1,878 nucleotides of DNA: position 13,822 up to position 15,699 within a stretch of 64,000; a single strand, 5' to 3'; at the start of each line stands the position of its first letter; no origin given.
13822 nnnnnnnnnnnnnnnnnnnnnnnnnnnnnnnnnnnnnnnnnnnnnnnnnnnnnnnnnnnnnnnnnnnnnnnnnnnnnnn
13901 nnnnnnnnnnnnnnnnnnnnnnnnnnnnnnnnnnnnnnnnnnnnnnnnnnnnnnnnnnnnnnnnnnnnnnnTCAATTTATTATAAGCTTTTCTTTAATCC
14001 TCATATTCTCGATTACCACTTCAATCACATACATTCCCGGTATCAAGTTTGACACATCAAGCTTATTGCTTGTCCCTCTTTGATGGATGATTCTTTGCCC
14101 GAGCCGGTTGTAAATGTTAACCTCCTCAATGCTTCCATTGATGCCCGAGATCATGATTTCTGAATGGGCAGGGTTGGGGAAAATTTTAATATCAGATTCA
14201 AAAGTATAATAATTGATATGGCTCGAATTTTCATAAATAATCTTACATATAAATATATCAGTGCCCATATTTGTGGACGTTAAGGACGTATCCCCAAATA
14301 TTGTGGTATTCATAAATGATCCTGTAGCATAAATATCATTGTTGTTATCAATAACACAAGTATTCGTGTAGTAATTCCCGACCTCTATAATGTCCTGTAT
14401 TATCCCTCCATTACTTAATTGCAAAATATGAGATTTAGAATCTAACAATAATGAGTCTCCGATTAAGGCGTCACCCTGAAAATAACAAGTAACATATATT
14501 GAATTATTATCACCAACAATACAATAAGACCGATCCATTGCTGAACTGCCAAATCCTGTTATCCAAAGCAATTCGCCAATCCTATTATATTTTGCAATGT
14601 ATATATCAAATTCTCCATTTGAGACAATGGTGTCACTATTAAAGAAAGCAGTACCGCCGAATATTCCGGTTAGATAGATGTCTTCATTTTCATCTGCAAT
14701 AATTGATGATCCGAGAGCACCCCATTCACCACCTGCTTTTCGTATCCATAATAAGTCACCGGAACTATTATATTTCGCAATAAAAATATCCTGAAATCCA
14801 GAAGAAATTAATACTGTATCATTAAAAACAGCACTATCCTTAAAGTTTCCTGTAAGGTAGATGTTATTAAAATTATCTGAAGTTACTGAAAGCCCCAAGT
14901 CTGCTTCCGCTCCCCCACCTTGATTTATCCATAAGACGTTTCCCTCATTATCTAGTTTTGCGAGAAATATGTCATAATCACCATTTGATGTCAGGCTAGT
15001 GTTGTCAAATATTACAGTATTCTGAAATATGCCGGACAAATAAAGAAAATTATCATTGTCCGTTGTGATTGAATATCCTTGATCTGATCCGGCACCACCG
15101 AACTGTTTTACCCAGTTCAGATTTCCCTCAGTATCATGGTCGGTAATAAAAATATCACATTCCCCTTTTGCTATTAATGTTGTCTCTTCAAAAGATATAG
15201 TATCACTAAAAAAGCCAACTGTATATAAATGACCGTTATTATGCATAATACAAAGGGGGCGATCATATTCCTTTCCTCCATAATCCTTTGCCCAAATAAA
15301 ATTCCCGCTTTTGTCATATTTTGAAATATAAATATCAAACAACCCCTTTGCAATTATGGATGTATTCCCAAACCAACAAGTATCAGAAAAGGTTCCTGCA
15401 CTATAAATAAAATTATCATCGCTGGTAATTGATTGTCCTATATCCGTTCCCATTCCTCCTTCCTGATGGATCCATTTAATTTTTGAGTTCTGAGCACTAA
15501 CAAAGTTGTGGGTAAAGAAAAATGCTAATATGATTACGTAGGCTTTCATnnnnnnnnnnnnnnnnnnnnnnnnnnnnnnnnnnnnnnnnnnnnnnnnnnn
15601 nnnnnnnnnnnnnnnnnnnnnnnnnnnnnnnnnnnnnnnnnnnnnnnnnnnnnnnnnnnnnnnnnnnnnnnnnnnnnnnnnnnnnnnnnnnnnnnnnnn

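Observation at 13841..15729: A single T9SS cargo gene between ftsZ and yqeY is bracketed by near-identical direct repeats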

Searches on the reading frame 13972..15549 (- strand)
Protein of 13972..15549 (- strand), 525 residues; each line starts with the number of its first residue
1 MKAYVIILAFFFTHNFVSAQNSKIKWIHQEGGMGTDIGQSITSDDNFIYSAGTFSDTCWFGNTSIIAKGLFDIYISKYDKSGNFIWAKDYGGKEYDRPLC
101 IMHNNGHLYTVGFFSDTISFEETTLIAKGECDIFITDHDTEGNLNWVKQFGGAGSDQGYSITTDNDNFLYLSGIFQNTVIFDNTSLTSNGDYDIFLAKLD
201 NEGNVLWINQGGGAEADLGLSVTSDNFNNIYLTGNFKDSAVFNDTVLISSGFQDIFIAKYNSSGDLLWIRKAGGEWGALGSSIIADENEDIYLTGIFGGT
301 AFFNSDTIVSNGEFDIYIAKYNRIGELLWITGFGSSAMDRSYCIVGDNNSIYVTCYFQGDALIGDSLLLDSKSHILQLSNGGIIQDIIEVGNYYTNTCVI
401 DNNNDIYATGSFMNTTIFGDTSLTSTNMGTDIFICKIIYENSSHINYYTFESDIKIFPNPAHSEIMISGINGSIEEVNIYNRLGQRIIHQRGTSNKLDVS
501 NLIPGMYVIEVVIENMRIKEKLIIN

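Call 11: search_protein_families(library=pfam, proteins=[window:13972-15549:-])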
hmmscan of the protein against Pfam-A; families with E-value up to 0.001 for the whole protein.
window:13972-15549:- (525 aa): 2 families
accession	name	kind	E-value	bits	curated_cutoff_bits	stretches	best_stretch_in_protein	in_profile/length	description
PF18962.6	Por_Secre_tail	-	1.6e-11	44.7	27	1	456-524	1-75/75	Secretion system C-terminal sorting domain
PF06739.17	SBBP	-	7.1e-07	29.5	20.5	1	146-173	2-30/38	Beta-propeller repeat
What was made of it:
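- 13972..15549 (-): Intact T9SS cargo gene (525 aa: signal peptide, SBBP beta-propeller repeats, Por_Secre_tail). Pfam (call 11).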

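Call 16: find_encoding_contigs(protein=window:13972-15549:-, flank=10000, max_places=10)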
Protein window:13972-15549:- (525 aa): 4 contigs read that carry it; 3 places shown.
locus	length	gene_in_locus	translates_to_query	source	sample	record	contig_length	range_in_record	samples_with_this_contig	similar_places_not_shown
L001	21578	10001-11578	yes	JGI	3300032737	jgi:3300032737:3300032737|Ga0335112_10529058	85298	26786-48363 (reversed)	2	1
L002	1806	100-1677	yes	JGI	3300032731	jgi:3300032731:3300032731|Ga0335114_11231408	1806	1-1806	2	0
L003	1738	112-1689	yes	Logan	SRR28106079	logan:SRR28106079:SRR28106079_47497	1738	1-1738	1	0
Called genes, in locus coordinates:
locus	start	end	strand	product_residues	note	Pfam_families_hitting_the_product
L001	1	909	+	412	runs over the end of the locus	PF10555:MraY_sig1 (weak), PF00953:Glycos_transf_4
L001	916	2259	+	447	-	PF21377:MurD_N, PF21799:MurD-like_N (weak), PF08245:Mur_ligase_M, PF02875:Mur_ligase_C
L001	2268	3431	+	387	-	PF01098:FTSW_RODA_SPOVE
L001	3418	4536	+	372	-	PF03033:Glyco_transf_28, PF04101:Glyco_tran_28_C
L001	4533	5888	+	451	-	PF01225:Mur_ligase, PF08245:Mur_ligase_M, PF02875:Mur_ligase_C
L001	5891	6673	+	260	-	-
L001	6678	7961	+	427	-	PF00012:HSP70 (faint), PF14450:FtsA, PF02491:SHS2_FTSA, PF06277:EutA, PF06723:MreB_Mbl, PF11104:PilM_2 (weak), PF14450:FtsA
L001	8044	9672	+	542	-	PF00091:Tubulin, PF12327:FtsZ_C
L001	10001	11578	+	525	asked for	PF06739:SBBP (weak), PF18962:Por_Secre_tail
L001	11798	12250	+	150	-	PF09424:YqeY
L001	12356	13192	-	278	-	PF25025:EF-Ts_N (weak), PF00889:EF_TS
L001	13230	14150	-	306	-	PF00318:Ribosomal_S2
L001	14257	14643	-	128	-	PF00380:Ribosomal_S9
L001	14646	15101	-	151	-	PF00572:Ribosomal_L13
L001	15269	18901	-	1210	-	PF01839:FG-GAP (faint), PF13517:FG-GAP_3, PF19408:PKD_6, PF18962:Por_Secre_tail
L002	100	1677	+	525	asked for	PF06739:SBBP (weak), PF18962:Por_Secre_tail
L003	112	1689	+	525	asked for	PF06739:SBBP (weak), PF18962:Por_Secre_tail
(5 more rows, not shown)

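Call 28: find_homologous_proteins(query=window:13972-15549:-, max_evalue=1e-10)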
Query window:13972-15549:- (525 aa): 1767 proteins with E <= 1e-10 among 8000 candidates; the best 120 are listed.
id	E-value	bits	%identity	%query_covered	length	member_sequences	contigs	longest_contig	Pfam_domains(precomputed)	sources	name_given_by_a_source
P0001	0.0e+0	1180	100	100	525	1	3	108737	PF18962.8,PF06739.18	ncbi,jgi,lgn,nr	ncbi:MAG: T9SS type A sorting domain-containing protein [Bacteroidetes bacterium]|nr:T9SS type A sor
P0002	4.8e-267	905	75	100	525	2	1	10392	PF18962.8,PF06739.18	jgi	jgi:hypothetical protein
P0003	2.8e-187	642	58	100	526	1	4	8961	PF18962.8,PF06739.18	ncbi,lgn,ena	-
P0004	4.3e-185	635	58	100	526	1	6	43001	PF18962.8,PF06739.18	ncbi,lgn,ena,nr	ncbi:MAG: T9SS type A sorting domain-containing protein [Bacteroidetes bacterium]|nr:T9SS type A sor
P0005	4.8e-173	595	52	100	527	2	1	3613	PF18962.8,PF06739.18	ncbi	-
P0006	4.9e-153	529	47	97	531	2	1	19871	PF18962.8,PF06739.18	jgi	-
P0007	2.9e-152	526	46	97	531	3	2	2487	PF18962.8,PF06739.18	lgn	-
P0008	1.0e-151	525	47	100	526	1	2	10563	PF18962.8,PF06739.18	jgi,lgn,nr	nr:T9SS type A sorting domain-containing protein [Bacteroidota bacterium]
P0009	3.8e-147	510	44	98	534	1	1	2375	PF18962.8,PF06739.18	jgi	jgi:hypothetical protein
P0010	1.2e-146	508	41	79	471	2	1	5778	PF17164.11,PF06739.18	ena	-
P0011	1.9e-145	504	45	100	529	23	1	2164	PF18962.8,PF06739.18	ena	-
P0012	1.0e-141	492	39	66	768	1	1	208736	PF07679.23,PF13895.13,PF13927.13,PF18962.8,PF06739.18,PF18911.7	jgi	jgi:hypothetical protein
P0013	4.7e-130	453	39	79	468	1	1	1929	PF06739.18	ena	-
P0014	2.1e-121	425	38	56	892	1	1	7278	PF06739.18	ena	-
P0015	7.9e-120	419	37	55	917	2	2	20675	PF06739.18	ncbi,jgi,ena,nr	ncbi:MAG TPA: SBBP repeat-containing protein [Bacteroidales bacterium]|nr:SBBP repeat-containing pro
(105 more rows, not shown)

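Call 29: find_encoding_contigs(protein=P0002, flank=6000, max_places=4)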
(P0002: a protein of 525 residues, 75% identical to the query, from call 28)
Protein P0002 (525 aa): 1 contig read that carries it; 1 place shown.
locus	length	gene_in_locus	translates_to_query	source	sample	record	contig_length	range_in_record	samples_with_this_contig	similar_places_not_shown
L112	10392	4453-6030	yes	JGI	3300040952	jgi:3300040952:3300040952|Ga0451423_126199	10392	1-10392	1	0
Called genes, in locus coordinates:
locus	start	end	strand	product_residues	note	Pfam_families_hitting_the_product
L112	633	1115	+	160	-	PF01582:TIR, PF13676:TIR_2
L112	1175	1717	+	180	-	-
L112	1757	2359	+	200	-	PF06271:RDD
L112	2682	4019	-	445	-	PF13306:LRR_5 (faint), PF23952:LRR_EndoS (faint), PF01030:Recep_L_domain (faint), PF18962:Por_Secre_tail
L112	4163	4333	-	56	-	-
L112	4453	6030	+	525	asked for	PF06739:SBBP, PF18962:Por_Secre_tail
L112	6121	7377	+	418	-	PF14870:PSII_BNR (faint), PF18962:Por_Secre_tail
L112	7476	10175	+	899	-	PF15902:Sortilin-Vps10 (weak), PF18962:Por_Secre_tail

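Call 30: find_encoding_contigs(protein=P0004, flank=6000, max_places=4)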
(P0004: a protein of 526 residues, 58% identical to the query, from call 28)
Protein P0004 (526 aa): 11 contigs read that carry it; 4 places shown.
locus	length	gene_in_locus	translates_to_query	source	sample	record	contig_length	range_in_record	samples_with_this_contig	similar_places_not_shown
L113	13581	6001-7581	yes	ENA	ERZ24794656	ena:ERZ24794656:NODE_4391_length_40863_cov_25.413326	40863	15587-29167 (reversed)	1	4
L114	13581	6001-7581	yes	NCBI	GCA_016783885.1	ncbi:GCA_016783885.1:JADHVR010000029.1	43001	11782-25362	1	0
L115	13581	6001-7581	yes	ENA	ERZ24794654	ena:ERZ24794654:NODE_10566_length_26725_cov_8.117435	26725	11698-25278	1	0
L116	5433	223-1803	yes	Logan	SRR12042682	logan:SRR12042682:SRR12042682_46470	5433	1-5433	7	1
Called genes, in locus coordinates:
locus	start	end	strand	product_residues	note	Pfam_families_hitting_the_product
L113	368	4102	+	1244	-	PF18962:Por_Secre_tail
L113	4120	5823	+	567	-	PF18962:Por_Secre_tail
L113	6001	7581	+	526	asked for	PF06739:SBBP (weak), PF18962:Por_Secre_tail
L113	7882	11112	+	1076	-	PF13510:Fer2_4, PF01946:Thi4 (faint), PF01494:FAD_binding_3 (faint), PF07992:Pyr_redox_2, PF13450:NAD_binding_8 (weak), PF13738:Pyr_redox_3 (faint), PF04324:Fer2_BFD, PF01266:DAO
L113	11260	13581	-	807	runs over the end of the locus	PF12704:MacB_PCD, PF02687:FtsX, PF12704:MacB_PCD, PF02687:FtsX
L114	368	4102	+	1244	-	PF18962:Por_Secre_tail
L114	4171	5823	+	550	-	PF18962:Por_Secre_tail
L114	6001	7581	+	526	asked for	PF06739:SBBP (weak), PF18962:Por_Secre_tail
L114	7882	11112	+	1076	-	PF13510:Fer2_4, PF01946:Thi4 (faint), PF01494:FAD_binding_3 (faint), PF07992:Pyr_redox_2, PF13450:NAD_binding_8 (weak), PF13738:Pyr_redox_3 (faint), PF04324:Fer2_BFD, PF01266:DAO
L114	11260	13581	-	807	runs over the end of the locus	PF12704:MacB_PCD, PF02687:FtsX, PF12704:MacB_PCD, PF02687:FtsX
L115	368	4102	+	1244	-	PF18962:Por_Secre_tail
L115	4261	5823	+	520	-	PF18962:Por_Secre_tail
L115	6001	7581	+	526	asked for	PF06739:SBBP (weak), PF18962:Por_Secre_tail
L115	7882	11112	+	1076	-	PF13510:Fer2_4, PF01946:Thi4 (faint), PF01494:FAD_binding_3 (faint), PF07992:Pyr_redox_2, PF13450:NAD_binding_8 (weak), PF13738:Pyr_redox_3 (faint), PF04324:Fer2_BFD, PF01266:DAO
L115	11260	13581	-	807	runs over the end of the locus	PF12704:MacB_PCD, PF02687:FtsX, PF12704:MacB_PCD, PF02687:FtsX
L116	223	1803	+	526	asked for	PF06739:SBBP (weak), PF18962:Por_Secre_tail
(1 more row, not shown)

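Call 31: find_encoding_contigs(protein=P0006, flank=6000, max_places=3)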
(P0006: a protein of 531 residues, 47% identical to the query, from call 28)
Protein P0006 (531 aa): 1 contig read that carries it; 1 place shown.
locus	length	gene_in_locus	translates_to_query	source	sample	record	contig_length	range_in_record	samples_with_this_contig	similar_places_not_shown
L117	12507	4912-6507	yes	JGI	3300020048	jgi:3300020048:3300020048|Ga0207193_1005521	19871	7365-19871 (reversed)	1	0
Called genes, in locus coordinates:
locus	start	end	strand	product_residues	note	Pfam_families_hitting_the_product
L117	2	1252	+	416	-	?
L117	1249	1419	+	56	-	-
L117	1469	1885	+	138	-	PF08818:DUF1801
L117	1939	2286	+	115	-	-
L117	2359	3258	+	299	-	PF18962:Por_Secre_tail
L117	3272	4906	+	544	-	PF18962:Por_Secre_tail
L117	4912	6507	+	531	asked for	PF06739:SBBP (faint), PF18962:Por_Secre_tail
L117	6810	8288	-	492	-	PF00133:tRNA-synt_1 (faint), PF01406:tRNA-synt_1e, PF09334:tRNA-synt_1g (faint), PF09190:DALR_2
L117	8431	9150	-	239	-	-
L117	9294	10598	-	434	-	PF13173:AAA_14, PF13635:DUF4143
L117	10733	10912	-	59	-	PF07927:HicA_toxin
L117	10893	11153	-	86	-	-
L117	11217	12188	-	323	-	PF08331:QueG_DUF1730, PF13484:Fer4_16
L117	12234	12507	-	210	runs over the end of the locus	PF17761:DUF1016_N, PF06250:YhcG_C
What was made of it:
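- Homolog context: the homologs (75, 58 and 47% identity) lie in tandem arrays of Por_Secre_tail genes (calls 29-31).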
